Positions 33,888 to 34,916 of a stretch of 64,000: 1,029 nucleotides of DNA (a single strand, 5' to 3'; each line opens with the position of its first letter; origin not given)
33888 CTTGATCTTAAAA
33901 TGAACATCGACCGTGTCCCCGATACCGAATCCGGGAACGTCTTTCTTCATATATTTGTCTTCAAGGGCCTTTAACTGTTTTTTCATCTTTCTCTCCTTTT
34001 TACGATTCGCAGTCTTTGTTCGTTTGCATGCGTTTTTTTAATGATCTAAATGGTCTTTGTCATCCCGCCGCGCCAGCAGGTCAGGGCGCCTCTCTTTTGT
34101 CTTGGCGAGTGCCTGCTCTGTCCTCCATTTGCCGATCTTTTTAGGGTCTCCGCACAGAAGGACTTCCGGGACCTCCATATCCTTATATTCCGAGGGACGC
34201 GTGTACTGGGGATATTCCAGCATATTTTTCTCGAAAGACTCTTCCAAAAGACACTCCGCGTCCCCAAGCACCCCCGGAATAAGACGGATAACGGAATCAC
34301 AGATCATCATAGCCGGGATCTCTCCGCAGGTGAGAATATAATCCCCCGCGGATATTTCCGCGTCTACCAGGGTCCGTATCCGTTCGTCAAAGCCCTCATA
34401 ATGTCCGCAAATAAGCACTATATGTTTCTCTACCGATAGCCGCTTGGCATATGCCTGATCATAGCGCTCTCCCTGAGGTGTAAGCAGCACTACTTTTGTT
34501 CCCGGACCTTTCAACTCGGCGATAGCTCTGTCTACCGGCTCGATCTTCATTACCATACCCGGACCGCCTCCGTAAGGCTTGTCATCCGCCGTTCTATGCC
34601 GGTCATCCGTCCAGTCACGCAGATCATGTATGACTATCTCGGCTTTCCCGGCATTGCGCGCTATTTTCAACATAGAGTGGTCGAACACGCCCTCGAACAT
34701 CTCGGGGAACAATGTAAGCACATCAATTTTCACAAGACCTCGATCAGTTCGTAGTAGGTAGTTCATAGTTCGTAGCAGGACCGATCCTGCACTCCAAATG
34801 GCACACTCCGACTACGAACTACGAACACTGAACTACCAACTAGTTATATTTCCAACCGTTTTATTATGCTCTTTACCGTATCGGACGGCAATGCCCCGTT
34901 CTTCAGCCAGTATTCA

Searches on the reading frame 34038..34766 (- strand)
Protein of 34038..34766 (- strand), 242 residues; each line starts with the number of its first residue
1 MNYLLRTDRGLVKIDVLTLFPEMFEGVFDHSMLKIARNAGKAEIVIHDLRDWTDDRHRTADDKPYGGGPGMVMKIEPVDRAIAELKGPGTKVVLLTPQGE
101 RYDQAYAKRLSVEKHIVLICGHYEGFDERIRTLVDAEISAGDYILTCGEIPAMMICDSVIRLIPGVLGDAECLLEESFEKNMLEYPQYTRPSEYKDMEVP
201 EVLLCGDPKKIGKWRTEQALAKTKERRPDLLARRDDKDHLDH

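Call 45: search_protein_families(library=pfam, proteins=[window:34038-34766:-], max_evalue=0.001)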
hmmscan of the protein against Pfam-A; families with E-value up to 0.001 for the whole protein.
window:34038-34766:- (242 aa): 1 family
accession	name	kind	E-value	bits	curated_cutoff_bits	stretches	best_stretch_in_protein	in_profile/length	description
PF01746.26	tRNA_m1G_MT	-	6.2e-63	212.5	27.3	1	36-228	4-195/195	tRNA (Guanine-1)-methyltransferase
